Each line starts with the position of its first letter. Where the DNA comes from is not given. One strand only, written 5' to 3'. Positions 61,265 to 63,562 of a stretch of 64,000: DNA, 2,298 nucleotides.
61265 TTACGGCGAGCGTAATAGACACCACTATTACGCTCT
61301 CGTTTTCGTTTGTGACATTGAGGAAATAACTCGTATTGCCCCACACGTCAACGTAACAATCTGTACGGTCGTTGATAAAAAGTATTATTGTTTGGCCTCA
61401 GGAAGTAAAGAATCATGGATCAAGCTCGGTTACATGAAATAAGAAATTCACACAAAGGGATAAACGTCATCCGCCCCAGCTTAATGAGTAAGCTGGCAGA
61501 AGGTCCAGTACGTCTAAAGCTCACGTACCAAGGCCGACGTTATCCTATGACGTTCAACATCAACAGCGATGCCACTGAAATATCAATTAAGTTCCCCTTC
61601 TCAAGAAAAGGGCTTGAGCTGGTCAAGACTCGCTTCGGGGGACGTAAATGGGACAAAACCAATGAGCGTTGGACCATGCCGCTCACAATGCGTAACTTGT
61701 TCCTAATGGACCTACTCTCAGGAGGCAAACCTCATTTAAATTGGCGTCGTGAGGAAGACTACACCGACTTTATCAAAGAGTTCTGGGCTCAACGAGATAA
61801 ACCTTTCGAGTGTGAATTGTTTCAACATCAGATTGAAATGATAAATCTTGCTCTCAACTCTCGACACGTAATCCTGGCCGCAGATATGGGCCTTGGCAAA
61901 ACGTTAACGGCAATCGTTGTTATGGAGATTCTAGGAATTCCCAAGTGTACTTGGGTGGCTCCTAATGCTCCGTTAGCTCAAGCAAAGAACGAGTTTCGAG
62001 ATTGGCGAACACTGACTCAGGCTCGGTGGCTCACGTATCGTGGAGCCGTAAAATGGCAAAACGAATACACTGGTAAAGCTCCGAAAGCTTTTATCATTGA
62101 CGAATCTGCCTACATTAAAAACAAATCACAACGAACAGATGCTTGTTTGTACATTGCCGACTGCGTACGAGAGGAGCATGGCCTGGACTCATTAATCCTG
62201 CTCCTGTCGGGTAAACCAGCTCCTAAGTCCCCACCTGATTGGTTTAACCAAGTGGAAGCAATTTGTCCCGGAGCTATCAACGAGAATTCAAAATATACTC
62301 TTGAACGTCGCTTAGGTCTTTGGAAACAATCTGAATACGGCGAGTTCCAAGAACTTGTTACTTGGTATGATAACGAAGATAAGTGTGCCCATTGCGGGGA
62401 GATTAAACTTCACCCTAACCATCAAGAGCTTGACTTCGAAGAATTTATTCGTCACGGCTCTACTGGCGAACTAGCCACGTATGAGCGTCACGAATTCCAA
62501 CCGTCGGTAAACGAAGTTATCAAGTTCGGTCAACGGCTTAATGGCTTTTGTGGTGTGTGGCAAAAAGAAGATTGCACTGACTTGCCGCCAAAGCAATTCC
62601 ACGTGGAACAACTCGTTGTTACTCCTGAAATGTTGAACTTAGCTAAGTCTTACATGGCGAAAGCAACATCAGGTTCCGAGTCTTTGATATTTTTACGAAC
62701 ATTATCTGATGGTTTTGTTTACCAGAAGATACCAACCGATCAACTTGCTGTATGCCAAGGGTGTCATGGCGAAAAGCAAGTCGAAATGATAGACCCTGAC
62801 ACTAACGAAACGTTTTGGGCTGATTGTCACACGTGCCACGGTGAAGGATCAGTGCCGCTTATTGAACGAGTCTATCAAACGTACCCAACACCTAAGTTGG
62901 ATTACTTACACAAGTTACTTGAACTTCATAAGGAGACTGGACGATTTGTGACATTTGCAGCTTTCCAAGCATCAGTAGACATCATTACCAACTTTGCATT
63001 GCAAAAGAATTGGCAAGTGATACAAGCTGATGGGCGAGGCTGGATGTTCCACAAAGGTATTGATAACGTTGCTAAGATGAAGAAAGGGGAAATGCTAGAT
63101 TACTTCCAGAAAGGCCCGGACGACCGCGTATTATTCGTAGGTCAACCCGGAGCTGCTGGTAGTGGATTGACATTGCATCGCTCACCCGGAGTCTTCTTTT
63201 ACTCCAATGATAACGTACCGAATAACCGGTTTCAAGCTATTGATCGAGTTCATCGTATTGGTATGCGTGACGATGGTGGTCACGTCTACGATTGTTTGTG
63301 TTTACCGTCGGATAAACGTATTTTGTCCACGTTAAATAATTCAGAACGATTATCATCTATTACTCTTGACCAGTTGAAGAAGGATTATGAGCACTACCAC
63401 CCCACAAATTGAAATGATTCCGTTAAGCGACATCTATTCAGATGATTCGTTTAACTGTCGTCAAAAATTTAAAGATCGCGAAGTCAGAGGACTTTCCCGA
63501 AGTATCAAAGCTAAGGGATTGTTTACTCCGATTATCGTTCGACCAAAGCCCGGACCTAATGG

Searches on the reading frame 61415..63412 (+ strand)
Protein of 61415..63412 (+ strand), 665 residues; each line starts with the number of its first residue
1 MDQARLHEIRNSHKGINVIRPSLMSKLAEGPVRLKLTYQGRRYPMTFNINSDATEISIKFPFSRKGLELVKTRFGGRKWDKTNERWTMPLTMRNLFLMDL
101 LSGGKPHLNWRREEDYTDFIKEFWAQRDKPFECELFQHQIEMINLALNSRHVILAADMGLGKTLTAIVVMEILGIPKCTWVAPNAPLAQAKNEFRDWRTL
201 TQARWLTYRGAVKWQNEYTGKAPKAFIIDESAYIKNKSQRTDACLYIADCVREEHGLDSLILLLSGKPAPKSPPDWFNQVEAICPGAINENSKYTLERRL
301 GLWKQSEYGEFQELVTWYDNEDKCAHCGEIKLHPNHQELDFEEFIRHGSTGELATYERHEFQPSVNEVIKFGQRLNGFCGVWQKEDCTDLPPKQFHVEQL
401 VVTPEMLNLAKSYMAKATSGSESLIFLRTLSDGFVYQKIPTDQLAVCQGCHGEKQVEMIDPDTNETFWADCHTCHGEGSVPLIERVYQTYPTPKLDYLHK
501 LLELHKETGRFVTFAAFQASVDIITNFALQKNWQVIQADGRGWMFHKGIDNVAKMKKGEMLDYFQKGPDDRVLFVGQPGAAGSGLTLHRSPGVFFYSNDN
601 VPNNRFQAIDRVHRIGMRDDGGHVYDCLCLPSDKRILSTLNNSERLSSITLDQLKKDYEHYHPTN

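Call 10: search_protein_families(library=pfam, proteins=[window:61415-63412:+], max_evalue=0.01)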
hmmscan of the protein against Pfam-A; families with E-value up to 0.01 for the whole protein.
window:61415-63412:+ (665 aa): 5 families
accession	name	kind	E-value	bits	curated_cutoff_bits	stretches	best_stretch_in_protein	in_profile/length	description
PF00271.37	Helicase_C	-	3e-05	24.7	23.5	1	494-616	2-110/110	Helicase conserved C-terminal domain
PF00176.29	SNF2-rel_dom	-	5e-05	23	24.9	1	143-215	10-91/290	SNF2-related domain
PF00270.35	DEAD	-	0.00028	21.1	26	1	137-196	2-67/167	DEAD/DEAH box helicase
PF04851.21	ResIII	-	0.0028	18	22.5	1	133-199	2-78/164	Type III restriction enzyme, res subunit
PF00684.25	DnaJ_CXXCXGXG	-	0.0031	18.2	32.7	1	443-480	14-53/65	DnaJ central domain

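Call 11: search_protein_families(library=phrogs, proteins=[window:61415-63412:+], max_evalue=0.001)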
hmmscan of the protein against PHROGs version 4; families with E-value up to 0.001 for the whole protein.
window:61415-63412:+ (665 aa): 2 families
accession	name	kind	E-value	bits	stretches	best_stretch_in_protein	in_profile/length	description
phrog_62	-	DNA, RNA and nucleotide metabolism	8.9e-42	143.7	1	55-658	651-1140/1881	DNA helicase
phrog_16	-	DNA, RNA and nucleotide metabolism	7.9e-05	22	1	103-230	249-384/986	DNA helicase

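Call 18: find_encoding_contigs(protein=window:61415-63412:+, flank=10000, max_places=10)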
Protein window:61415-63412:+ (665 aa): 8 contigs read that carry it; 3 places shown.
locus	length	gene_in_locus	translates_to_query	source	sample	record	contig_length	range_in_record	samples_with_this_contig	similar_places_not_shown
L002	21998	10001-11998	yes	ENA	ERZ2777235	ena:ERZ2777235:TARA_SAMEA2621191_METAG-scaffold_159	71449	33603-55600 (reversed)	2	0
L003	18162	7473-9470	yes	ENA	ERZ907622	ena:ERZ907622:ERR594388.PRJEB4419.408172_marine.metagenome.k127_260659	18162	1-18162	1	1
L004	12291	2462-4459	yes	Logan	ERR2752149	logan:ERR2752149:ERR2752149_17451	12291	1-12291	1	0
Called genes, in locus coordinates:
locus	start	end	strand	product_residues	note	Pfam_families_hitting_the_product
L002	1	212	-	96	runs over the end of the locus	-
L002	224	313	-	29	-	-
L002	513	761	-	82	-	-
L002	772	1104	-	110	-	-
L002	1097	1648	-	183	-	-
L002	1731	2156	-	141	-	-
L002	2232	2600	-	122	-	-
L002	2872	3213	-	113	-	-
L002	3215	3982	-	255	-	PF02086:MethyltransfD12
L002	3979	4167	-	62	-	-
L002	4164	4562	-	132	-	-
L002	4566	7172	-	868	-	PF19263:DUF5906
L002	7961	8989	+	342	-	PF02195:ParB_N, PF17762:HTH_ParB (weak)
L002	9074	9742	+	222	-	-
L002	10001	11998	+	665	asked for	-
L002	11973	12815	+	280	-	PF02195:ParB_N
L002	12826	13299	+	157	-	-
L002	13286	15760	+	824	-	PF00476:DNA_pol_A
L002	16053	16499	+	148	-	-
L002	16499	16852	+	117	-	-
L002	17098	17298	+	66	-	-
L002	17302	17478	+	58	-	-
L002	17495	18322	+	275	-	PF01068:DNA_ligase_A_M (faint), PF14743:DNA_ligase_OB_2 (weak)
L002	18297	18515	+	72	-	-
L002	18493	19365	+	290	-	-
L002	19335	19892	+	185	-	-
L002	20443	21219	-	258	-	-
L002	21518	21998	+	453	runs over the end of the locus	-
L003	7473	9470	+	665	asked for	-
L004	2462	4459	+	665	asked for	-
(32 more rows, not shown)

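Call 28: find_related_loci(query=L002:13286-15760:+, collection=viral_contigs, flank=10000)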
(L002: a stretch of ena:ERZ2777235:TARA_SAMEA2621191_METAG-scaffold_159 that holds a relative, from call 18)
Query L002:13286-15760:+ (824 aa) in viral_contigs; peptide patterns used: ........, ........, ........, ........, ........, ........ (x = any residue, [..] = any of these).
2 stretches matched a pattern; 1 encode a relative of the query (tblastn E <= 1e-3); 1 distinct loci.
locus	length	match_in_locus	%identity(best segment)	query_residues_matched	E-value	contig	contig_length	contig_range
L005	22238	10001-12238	39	1-824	8e-168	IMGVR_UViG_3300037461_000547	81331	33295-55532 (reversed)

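Call 38: search_protein_families(library=pfam, proteins=[L002:11973-12815:+], max_evalue=10)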
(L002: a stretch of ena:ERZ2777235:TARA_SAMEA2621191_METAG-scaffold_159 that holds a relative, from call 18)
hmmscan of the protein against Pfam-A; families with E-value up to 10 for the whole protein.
L002:11973-12815:+ (280 aa): 3 families
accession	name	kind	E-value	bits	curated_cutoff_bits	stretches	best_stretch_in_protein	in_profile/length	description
PF02195.25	ParB_N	-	1.8e-20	73.2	26.3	1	7-103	2-94/95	ParB N-terminal domain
PF17762.8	HTH_ParB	-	1.9e-05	25.1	22.6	1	107-176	2-72/102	ParB HTH domain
PF11189.13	DUF2973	-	0.13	12.8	22.2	1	232-249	43-60/68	Protein of unknown function (DUF2973)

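Call 50: find_homologous_proteins(query=L002:11973-12815:+, max_evalue=0.00001)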
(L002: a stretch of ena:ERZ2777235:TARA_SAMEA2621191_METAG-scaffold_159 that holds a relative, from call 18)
Query L002:11973-12815:+ (280 aa): 129 proteins with E <= 0.00001 among 699 candidates; the best 120 are listed.
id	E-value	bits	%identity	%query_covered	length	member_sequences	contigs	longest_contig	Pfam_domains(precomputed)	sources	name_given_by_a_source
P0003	1.7e-184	630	100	100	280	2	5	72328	PF02195.27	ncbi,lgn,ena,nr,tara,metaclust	ncbi:MAG: hypothetical protein CL489_06430 [Acidobacteria bacterium]|nr:hypothetical protein [Acidob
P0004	1.5e-55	207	41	94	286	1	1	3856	PF02195.27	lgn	-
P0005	5.5e-37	146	37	93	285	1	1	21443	PF17762.9,PF02195.27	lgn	-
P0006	7.0e-27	113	31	93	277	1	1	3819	PF17762.9,PF02195.27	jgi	jgi:ParB/RepB/Spo0J family partition protein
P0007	4.6e-25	107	31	93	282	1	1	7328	PF17762.9,PF02195.27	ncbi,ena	-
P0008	4.6e-25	107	33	93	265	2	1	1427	PF17762.9,PF02195.27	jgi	-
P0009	5.8e-25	106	33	93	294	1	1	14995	PF17762.9,PF02195.27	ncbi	-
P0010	3.6e-24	104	32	93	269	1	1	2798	PF17762.9,PF02195.27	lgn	-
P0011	5.2e-24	103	32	91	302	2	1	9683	PF17762.9,PF02195.27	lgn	-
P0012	1.2e-23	102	32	95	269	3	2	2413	PF17762.9,PF02195.27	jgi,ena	-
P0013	1.3e-23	102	30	96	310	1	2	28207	PF17762.9,PF02195.27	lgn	-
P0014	1.5e-23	102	30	95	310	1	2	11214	PF17762.9,PF02195.27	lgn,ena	-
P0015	1.9e-23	101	31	93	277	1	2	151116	PF17762.9,PF02195.27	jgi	jgi:ParB family chromosome partitioning protein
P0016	2.8e-23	101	30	94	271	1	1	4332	PF17762.9,PF02195.27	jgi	jgi:ParB family chromosome partitioning protein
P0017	3.5e-23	101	31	93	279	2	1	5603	PF17762.9,PF02195.27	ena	-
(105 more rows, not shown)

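Call 55: search_dna_similar(query=L002:13286-15760:+, collection=phages, mode=protein, max_rows=12)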
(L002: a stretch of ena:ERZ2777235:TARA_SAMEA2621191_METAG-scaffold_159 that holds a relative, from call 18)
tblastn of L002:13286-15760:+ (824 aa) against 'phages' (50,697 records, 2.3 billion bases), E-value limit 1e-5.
No match.

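Call 72: search_protein_families(library=phrogs, proteins=[L002:12826-13299:+, L002:16053-16499:+, L002:16499-16852:+, L002:17098-17298:+, L002:17302-17478:+, L002:17495-18322:+, L002:18297-18515:+, L002:18493-19365:+, L002:19335-19892:+, L002:9074-9742:+], max_evalue=0.001)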
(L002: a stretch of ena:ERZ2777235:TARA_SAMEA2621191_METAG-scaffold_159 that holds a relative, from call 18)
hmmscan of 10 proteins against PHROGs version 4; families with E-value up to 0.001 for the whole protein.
L002:12826-13299:+ (157 aa): 0 families

L002:16053-16499:+ (148 aa): 0 families

L002:16499-16852:+ (117 aa): 3 families
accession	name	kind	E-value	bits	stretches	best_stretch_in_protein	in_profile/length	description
phrog_93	-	DNA, RNA and nucleotide metabolism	1.2e-08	35.1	1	6-108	345-441/613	endonuclease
phrog_824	-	unknown function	0.00061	20.8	0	43-93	112-161/265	-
phrog_5702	-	DNA, RNA and nucleotide metabolism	0.00095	20.1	0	44-85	6-45/70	Holliday junction resolvase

L002:17098-17298:+ (66 aa): 0 families

L002:17302-17478:+ (58 aa): 0 families

L002:17495-18322:+ (275 aa): 1 family
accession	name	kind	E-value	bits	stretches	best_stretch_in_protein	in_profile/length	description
phrog_114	-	DNA, RNA and nucleotide metabolism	5.8e-31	108.7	1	1-272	224-495/634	ATP-dependent DNA ligase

L002:18297-18515:+ (72 aa): 0 families

L002:18493-19365:+ (290 aa): 0 families

L002:19335-19892:+ (185 aa): 0 families

L002:9074-9742:+ (222 aa): 0 families

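Call 73: search_protein_families(library=pfam, proteins=[L002:12826-13299:+, L002:16053-16499:+, L002:16499-16852:+, L002:17098-17298:+, L002:17302-17478:+, L002:18297-18515:+, L002:18493-19365:+, L002:19335-19892:+, L002:9074-9742:+], max_evalue=0.01)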
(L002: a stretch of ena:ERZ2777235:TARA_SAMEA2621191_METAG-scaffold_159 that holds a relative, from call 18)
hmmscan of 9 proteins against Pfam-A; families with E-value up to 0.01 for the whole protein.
L002:12826-13299:+ (157 aa): 0 families

L002:16053-16499:+ (148 aa): 0 families

L002:16499-16852:+ (117 aa): 1 family
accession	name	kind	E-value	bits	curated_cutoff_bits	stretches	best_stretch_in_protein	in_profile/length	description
PF08774.17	VRR_NUC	-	0.00048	20.6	23.8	1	44-94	63-113/116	VRR-NUC domain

L002:17098-17298:+ (66 aa): 0 families

L002:17302-17478:+ (58 aa): 0 families

L002:18297-18515:+ (72 aa): 0 families

L002:18493-19365:+ (290 aa): 0 families

L002:19335-19892:+ (185 aa): 0 families

L002:9074-9742:+ (222 aa): 0 families

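Call 106: search_protein_families(library=ncbifam, proteins=[L002:19335-19892:+, L002:18493-19365:+], max_evalue=0.1)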
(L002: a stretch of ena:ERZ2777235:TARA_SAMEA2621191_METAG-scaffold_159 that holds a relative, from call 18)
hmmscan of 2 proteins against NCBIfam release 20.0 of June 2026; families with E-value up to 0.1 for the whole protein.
L002:19335-19892:+ (185 aa): 1 family
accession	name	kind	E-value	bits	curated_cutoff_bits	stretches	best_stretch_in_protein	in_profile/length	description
NF003366.0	PRK04439.1-5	subfamily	0.041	12.8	435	1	85-134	325-375/395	methionine adenosyltransferase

L002:18493-19365:+ (290 aa): 0 families
